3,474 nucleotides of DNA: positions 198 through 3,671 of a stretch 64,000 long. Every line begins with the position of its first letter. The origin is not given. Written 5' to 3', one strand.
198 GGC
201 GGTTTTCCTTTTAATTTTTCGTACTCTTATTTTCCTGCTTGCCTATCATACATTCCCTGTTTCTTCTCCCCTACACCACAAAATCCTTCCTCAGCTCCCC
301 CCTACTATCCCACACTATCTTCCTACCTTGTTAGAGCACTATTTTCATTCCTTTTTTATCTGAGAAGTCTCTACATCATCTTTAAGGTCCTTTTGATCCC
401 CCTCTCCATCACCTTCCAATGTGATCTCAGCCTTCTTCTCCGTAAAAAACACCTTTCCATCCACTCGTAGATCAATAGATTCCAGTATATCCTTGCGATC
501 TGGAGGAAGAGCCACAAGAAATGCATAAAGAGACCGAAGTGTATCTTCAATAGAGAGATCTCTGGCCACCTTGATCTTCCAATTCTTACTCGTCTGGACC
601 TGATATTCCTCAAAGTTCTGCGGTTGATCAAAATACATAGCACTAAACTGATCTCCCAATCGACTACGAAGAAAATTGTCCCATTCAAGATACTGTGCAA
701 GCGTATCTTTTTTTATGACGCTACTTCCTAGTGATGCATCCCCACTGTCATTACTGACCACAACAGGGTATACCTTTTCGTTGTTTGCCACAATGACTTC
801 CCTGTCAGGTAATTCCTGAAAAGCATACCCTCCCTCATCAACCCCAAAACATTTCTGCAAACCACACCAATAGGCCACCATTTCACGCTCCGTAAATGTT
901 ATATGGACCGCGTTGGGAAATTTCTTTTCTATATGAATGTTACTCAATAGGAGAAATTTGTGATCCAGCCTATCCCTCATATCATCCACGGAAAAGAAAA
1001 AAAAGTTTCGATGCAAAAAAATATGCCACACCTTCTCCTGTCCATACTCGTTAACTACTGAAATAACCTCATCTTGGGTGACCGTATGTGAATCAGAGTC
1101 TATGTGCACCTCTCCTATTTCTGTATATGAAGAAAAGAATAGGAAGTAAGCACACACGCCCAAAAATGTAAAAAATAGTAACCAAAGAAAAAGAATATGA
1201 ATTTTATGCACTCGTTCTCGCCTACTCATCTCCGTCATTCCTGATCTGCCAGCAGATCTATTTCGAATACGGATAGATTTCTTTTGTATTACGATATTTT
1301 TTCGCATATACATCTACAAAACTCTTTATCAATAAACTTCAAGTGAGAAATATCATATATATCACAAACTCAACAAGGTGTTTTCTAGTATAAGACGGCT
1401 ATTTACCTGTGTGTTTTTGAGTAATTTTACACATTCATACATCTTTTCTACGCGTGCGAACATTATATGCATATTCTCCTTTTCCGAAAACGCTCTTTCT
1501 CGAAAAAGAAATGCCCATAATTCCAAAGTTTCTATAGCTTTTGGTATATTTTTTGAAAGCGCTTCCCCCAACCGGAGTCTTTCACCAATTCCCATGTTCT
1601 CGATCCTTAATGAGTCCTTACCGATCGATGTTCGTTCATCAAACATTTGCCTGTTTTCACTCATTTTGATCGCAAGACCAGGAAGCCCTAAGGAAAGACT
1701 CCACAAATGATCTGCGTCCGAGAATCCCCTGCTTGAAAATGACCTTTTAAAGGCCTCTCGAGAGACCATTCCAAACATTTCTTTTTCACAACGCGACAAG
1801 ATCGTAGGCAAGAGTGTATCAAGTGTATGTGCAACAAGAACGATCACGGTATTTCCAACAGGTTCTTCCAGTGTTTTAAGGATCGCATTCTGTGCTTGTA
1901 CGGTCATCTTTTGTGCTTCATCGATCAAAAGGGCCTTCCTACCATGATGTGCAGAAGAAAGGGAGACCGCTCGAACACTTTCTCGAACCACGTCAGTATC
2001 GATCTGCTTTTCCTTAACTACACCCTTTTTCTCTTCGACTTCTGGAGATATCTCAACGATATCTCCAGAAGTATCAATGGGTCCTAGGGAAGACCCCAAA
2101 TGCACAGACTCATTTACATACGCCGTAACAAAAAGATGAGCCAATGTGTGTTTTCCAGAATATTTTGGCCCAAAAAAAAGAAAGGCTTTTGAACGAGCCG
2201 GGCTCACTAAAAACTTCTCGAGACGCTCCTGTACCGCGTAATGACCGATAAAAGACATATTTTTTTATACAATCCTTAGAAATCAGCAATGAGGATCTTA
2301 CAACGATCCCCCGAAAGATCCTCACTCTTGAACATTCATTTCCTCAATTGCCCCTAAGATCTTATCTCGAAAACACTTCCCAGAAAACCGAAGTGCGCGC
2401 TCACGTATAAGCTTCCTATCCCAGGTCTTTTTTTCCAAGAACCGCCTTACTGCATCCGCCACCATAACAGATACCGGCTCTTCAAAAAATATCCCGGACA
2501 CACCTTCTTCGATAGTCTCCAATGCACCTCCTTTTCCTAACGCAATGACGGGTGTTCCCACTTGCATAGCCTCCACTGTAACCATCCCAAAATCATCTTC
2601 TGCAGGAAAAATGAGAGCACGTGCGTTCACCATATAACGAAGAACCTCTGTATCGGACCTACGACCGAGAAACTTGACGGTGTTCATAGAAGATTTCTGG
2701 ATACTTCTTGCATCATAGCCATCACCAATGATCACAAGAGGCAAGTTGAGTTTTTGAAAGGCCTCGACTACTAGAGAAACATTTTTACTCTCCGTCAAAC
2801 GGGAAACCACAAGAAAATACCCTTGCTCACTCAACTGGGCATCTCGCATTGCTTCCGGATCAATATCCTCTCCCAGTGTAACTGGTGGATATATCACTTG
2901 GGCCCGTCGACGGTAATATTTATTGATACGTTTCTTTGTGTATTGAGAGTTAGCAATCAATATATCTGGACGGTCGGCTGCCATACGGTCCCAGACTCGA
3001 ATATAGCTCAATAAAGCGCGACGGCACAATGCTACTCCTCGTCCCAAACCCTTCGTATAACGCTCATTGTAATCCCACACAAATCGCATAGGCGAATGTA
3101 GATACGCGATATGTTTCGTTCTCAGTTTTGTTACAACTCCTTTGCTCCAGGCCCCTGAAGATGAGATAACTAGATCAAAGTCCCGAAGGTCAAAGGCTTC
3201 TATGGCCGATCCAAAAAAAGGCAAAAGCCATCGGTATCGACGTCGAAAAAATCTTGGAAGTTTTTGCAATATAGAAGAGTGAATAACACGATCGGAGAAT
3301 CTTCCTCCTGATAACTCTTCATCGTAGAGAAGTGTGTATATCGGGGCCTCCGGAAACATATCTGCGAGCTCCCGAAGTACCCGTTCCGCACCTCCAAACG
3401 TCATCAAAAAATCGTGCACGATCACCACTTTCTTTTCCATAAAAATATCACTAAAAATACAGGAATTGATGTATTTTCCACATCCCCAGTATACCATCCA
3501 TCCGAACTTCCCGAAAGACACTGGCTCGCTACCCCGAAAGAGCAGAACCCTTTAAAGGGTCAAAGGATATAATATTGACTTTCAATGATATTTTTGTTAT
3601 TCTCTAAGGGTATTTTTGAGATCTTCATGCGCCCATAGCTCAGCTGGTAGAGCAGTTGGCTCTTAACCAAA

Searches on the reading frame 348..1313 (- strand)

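Call 79: search_protein_families(library=pfam, proteins=[window:348-1313:-], max_evalue=0.00001)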
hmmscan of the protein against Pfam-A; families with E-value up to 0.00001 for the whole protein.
window:348-1313:- (322 aa): 1 family
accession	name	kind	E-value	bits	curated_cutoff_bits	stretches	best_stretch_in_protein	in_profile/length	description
PF08478.15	POTRA_1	-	6.3e-07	30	23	0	66-143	3-69/69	POTRA domain, FtsQ-type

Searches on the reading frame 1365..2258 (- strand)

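Call 79: search_protein_families(library=pfam, proteins=[window:1365-2258:-], max_evalue=0.00001)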
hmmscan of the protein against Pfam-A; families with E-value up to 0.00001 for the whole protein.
window:1365-2258:- (298 aa): 1 family
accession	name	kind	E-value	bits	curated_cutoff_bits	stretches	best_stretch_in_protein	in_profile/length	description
PF13177.12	DNA_pol3_delta2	-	2.2e-26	93.2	27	1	9-159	5-154/161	DNA polymerase III, delta subunit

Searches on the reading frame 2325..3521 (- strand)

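Call 79: search_protein_families(library=pfam, proteins=[window:2325-3521:-], max_evalue=0.00001)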
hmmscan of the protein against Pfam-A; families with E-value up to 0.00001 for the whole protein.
window:2325-3521:- (399 aa): 3 families
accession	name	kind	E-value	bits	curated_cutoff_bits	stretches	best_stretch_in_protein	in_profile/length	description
PF00534.26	Glycos_transf_1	-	2.5e-25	89.4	26.4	1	231-372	13-166/172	Glycosyl transferases group 1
PF13692.12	Glyco_trans_1_4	-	3.5e-20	73.2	27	1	235-363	3-141/142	Glycosyl transferases group 1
PF13439.12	Glyco_transf_4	-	2.1e-14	54.4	28.5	1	42-216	1-168/170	Glycosyltransferase Family 4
